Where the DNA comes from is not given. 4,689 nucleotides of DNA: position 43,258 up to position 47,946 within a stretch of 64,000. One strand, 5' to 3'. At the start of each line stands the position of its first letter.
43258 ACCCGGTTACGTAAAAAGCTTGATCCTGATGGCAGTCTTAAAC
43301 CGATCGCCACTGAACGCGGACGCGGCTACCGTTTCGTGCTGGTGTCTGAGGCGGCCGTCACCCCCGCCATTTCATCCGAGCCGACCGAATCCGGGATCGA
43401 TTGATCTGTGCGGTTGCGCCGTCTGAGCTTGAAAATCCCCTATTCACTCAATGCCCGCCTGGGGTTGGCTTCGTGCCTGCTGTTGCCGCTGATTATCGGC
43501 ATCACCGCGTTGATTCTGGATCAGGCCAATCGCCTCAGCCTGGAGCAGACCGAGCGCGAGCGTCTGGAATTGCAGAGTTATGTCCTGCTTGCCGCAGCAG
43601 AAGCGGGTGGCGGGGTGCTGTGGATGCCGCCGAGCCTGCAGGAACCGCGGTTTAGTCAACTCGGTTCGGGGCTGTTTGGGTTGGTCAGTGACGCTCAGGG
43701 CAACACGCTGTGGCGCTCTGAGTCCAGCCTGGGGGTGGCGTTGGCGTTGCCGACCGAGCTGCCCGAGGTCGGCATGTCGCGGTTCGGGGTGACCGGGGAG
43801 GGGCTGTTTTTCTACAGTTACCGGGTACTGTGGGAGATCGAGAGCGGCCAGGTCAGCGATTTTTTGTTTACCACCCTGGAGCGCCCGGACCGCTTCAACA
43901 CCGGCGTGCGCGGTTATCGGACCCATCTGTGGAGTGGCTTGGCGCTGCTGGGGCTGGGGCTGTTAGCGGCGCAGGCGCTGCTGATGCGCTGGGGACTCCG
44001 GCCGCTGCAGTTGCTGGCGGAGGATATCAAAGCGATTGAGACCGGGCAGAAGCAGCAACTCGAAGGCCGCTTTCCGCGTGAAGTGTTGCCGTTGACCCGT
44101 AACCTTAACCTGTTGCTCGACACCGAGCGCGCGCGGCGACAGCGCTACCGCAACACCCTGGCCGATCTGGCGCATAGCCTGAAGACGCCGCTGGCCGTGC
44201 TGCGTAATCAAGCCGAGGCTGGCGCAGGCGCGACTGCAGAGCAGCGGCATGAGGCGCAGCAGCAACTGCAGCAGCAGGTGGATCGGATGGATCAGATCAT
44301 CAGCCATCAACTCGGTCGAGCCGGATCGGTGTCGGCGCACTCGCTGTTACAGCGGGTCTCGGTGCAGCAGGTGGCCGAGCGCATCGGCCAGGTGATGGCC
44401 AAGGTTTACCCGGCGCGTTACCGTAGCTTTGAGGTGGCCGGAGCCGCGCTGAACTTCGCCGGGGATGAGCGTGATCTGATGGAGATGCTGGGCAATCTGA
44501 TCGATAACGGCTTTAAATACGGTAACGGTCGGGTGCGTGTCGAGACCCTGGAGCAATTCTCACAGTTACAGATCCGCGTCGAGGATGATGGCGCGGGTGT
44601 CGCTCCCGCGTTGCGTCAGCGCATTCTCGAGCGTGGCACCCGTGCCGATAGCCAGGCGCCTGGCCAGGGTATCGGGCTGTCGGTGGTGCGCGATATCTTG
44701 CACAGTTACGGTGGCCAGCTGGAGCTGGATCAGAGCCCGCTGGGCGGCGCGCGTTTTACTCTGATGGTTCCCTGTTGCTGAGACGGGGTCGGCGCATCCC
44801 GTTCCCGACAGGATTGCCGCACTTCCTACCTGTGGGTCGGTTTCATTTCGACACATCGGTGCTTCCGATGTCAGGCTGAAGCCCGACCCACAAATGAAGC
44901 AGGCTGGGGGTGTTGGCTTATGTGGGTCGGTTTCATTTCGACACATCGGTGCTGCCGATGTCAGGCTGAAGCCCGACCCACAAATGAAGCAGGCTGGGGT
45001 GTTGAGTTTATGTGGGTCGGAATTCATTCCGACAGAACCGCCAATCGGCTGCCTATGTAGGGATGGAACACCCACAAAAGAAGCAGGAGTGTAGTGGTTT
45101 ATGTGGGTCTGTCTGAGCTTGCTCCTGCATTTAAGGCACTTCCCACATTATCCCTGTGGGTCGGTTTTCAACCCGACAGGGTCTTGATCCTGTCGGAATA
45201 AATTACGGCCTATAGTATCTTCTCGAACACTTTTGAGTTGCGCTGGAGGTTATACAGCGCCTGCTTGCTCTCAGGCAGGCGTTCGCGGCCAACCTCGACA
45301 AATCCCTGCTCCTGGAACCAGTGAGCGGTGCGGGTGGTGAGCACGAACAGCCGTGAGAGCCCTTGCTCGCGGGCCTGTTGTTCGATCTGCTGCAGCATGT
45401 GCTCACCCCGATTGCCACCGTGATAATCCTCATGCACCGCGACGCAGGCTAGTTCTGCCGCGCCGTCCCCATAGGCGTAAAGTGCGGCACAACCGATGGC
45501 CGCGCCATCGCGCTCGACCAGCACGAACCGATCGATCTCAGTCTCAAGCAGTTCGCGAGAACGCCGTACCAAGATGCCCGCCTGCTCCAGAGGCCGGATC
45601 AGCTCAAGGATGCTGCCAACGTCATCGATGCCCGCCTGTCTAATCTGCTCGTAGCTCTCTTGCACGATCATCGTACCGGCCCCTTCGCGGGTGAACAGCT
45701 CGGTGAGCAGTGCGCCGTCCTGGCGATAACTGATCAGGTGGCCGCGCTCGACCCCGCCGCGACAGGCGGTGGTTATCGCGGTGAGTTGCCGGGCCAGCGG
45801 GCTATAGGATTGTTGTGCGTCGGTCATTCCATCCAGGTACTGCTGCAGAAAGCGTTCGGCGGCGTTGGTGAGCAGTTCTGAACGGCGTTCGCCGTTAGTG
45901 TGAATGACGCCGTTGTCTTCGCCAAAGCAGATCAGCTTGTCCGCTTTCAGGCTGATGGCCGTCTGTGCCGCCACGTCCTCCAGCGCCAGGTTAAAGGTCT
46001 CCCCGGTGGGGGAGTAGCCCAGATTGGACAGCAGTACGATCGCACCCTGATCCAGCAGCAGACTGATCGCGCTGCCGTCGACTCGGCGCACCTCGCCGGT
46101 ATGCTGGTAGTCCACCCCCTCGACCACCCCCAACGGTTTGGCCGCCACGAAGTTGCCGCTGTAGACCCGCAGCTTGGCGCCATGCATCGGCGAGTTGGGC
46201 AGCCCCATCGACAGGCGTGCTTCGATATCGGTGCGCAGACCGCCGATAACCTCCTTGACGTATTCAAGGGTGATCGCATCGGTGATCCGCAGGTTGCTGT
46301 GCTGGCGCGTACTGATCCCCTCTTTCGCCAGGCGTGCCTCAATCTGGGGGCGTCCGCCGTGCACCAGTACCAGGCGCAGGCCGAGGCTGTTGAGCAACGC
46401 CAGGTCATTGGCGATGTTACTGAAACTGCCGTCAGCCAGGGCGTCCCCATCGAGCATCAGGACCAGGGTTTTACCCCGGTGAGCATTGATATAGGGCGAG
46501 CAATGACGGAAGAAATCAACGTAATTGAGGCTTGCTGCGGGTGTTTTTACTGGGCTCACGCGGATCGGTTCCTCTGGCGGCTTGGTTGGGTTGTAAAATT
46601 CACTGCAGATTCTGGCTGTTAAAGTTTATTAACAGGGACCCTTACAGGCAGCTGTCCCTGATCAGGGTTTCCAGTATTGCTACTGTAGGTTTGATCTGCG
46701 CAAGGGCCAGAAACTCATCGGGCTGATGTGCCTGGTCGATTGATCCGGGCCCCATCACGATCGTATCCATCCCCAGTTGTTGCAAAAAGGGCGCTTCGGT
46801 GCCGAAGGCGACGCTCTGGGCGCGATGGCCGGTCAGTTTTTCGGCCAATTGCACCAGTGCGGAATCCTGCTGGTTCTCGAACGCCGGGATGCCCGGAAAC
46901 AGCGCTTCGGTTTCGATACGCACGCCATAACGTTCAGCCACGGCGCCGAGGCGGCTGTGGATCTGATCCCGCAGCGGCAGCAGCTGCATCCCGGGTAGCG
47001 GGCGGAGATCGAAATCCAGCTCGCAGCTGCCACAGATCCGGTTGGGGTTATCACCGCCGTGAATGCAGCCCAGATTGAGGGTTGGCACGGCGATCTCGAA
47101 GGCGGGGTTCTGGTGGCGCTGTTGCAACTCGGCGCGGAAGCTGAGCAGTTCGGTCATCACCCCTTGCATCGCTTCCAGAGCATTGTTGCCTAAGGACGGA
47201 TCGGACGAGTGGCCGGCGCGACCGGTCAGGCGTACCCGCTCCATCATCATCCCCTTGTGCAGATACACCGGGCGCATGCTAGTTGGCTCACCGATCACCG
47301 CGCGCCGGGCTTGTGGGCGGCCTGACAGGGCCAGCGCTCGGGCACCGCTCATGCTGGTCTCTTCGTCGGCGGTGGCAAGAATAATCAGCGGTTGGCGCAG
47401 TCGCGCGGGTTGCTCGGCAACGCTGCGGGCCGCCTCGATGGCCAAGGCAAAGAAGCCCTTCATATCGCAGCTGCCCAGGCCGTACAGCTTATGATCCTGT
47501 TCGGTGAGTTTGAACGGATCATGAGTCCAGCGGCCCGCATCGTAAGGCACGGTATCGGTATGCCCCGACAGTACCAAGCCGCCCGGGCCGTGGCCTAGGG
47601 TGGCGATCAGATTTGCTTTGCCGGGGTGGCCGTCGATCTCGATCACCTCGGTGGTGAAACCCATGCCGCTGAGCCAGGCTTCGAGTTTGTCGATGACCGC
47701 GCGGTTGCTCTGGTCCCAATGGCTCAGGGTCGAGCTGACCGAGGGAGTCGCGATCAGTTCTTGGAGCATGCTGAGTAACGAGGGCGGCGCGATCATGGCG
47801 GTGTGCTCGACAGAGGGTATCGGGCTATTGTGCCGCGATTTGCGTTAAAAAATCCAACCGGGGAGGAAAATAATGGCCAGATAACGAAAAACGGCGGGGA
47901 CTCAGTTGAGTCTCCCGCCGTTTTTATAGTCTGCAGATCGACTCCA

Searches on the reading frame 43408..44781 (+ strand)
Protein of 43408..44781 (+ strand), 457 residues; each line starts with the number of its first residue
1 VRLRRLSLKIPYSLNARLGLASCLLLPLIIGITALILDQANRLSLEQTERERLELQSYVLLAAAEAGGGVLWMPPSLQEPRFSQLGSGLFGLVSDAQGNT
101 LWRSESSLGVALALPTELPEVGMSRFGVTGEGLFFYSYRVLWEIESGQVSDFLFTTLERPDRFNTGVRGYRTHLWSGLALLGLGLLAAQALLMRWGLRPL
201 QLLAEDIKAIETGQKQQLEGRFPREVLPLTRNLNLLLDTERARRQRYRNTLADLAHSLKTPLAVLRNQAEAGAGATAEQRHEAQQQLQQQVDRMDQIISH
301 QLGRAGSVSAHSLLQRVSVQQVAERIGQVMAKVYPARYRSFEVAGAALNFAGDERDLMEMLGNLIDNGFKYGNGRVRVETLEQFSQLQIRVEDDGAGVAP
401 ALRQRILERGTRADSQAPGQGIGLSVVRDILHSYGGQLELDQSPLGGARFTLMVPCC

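Call 48: search_protein_families(library=ncbifam, proteins=[window:43408-44781:+], max_evalue=1e-10)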
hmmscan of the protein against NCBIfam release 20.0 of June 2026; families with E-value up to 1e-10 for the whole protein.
window:43408-44781:+ (457 aa): 35 families (the best 25 are shown)
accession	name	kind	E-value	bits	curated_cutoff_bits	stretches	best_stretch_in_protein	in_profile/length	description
NF008077.0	PRK10815.1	equivalog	5e-62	210.2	497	1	193-452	214-476/488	two-component system sensor histidine kinase PhoQ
NF012163.2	BaeS_SmeS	equivalog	1.2e-31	110.2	500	1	175-454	167-456/457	sensor histidine kinase efflux regulator BaeS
TIGR01386.1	cztS_silS_copS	subfamily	2.5e-28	99.3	292.55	1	160-455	152-457/457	heavy metal sensor histidine kinase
NF007898.0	PRK10604.1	equivalog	5.1e-28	98.4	478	1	252-456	217-423/433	two-component system sensor histidine kinase RstB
TIGR02966.1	phoR_proteo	equivalog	2.6e-27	95.7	334.2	1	238-452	109-331/333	phosphate regulon sensor histidine kinase PhoR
NF007664.1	PRK10337.1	equivalog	9.4e-27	93.7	475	1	186-450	168-438/442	quorum sensing histidine kinase QseC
NF008312.0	PRK11100.1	equivalog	2.4e-26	92.6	356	1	172-455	183-473/477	two-component system sensor histidine kinase CreC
NF046044.1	PnpS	equivalog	3.9e-24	85.4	400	1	249-455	172-390/390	two-component system histidine kinase PnpS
NF007837.0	PRK10549.1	equivalog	4.3e-24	85.1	603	1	183-455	175-457/466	envelope stress sensor histidine kinase BaeS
NF007004.0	PRK09467.1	equivalog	2.5e-22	79.3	415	1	185-455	169-435/440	two-component system sensor histidine kinase EnvZ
NF008025.0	PRK10755.1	equivalog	2.6e-22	79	314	1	180-442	76-341/362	two-component system sensor histidine kinase PmrB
NF006800.0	PRK09303.1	equivalog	3e-21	75.8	342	1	215-456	123-377/383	histidine kinase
NF007007.0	PRK09470.1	equivalog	1.9e-20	73.2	486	1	197-455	196-458/463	envelope stress sensor histidine kinase CpxA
NF007793.0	PRK10490.1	equivalog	4.7e-20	71.2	1123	1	242-455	658-881/895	two-component system sensor histidine kinase KdpD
NF008235.0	PRK11006.1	equivalog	6e-19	68.2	390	1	237-455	198-422/431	phosphate regulon sensor histidine kinase PhoR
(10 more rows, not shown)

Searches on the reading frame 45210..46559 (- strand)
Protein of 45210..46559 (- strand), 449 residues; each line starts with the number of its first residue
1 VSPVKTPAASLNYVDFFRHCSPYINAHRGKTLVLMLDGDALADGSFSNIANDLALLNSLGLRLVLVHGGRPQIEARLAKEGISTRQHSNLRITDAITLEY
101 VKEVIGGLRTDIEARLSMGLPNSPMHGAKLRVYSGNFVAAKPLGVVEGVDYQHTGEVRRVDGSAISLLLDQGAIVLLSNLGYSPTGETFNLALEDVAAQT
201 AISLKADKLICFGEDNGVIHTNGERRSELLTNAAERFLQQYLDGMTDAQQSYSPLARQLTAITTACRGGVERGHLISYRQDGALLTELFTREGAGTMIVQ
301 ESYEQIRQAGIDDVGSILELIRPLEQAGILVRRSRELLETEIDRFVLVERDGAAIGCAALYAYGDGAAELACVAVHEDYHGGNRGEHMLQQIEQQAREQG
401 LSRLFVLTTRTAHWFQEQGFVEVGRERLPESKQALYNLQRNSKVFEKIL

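Call 48: search_protein_families(library=ncbifam, proteins=[window:45210-46559:-], max_evalue=1e-10)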
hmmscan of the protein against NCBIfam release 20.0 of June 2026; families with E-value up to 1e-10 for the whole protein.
window:45210-46559:- (449 aa): 10 families
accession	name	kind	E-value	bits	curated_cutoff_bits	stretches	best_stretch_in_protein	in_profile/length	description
NF003641.0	PRK05279.1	equivalog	1.3e-193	643.8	344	1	10-448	6-440/441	amino-acid N-acetyltransferase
TIGR01890.1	N-Ac-Glu-synth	equivalog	1.8e-179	597.2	202.85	1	13-448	1-428/429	amino-acid N-acetyltransferase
TIGR00761.1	argB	equivalog_domain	4.4e-24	85.3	151.3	1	38-241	8-205/231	acetylglutamate kinase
NF005840.0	PRK07757.1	equivalog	6.1e-23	81.4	154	1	305-430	4-128/153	N-acetyltransferase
NF003387.0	PRK04531.1-2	equivalog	4e-21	75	426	1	32-300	39-288/441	acetylglutamate kinase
NF008964.0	PRK12308.1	equivalog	8.8e-21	73.9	657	1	304-431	464-590/624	argininosuccinate lyase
NF005921.0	PRK07922.1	equivalog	6.2e-18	65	180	1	302-428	5-131/170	amino-acid N-acetyltransferase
NF040501.1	resist_ArsN2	equivalog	9.3e-17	60.9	125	1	338-433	19-114/133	arsenic resistance N-acetyltransferase ArsN2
NF010659.0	PRK14058.1-1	equivalog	7.6e-15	54.7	223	1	45-298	13-266/267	[LysW]-aminoadipate kinase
NF003386.0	PRK04531.1-1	equivalog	4.7e-11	42.3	417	0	35-300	47-293/442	acetylglutamate kinase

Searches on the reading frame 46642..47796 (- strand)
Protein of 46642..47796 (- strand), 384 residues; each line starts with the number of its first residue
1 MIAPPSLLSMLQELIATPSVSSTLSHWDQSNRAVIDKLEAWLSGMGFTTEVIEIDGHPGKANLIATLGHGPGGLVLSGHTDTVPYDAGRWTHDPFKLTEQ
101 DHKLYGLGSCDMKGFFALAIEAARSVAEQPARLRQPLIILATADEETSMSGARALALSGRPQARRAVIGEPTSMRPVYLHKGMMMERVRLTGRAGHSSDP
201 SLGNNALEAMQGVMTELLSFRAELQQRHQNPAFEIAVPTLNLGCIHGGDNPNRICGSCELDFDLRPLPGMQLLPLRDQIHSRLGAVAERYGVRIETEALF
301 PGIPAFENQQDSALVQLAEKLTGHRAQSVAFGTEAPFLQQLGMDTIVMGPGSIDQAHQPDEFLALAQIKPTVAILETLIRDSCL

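Call 48: search_protein_families(library=ncbifam, proteins=[window:46642-47796:-], max_evalue=1e-10)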
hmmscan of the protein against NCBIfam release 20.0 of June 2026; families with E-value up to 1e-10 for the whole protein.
window:46642-47796:- (384 aa): 39 families (the best 25 are shown)
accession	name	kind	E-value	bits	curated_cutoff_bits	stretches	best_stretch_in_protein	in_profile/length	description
NF003474.0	PRK05111.1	equivalog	2.9e-173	576.2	460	1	4-384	5-382/383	acetylornithine deacetylase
TIGR01892.1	AcOrn-deacetyl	equivalog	2e-121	405.5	297.7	1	10-379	2-365/365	acetylornithine deacetylase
NF005710.0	PRK07522.1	subfamily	1.7e-90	304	412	1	5-381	8-387/391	acetylornithine deacetylase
TIGR01910.1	DapE-ArgE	subfamily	9.2e-57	192.9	217.6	1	9-373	2-372/373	ArgE/DapE family deacylase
NF006365.0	PRK08588.1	subfamily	3.4e-49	168.1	289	1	28-379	23-377/383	succinyl-diaminopimelate desuccinylase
NF006439.0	PRK08737.1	equivalog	1.9e-47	162.1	345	1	31-378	29-360/364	acetylornithine deacetylase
NF006399.0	PRK08651.1-2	equivalog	5.8e-38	130.9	381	1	28-378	24-400/405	succinyl-diaminopimelate desuccinylase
NF006400.0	PRK08651.1-3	equivalog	2.4e-37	128.7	374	1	62-378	74-402/410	succinyl-diaminopimelate desuccinylase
NF009557.0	PRK13009.1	equivalog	6e-34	117.8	284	1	7-381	5-373/377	succinyl-diaminopimelate desuccinylase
NF006402.0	PRK08651.1-5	equivalog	8.7e-33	113.8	369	1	73-378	61-363/369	succinyl-diaminopimelate desuccinylase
NF009558.0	PRK13013.1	equivalog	1.3e-32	113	428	1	7-374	18-415/429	acetylornithine deacetylase/succinyl-diaminopimelate desuccinylase family protein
NF009555.0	PRK13004.1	equivalog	1.9e-31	109.4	321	1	7-226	17-226/399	YgeY family selenium metabolism-linked hydrolase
TIGR01246.1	dapE_proteo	equivalog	2.6e-30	105.7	361.8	1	9-379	3-367/370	succinyl-diaminopimelate desuccinylase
NF005373.0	PRK06915.1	equivalog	4.2e-30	105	428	1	62-383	82-418/422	peptidase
NF010589.0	PRK13983.1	equivalog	2.1e-28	99.4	333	1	8-378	17-405/409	M20 family metallo-hydrolase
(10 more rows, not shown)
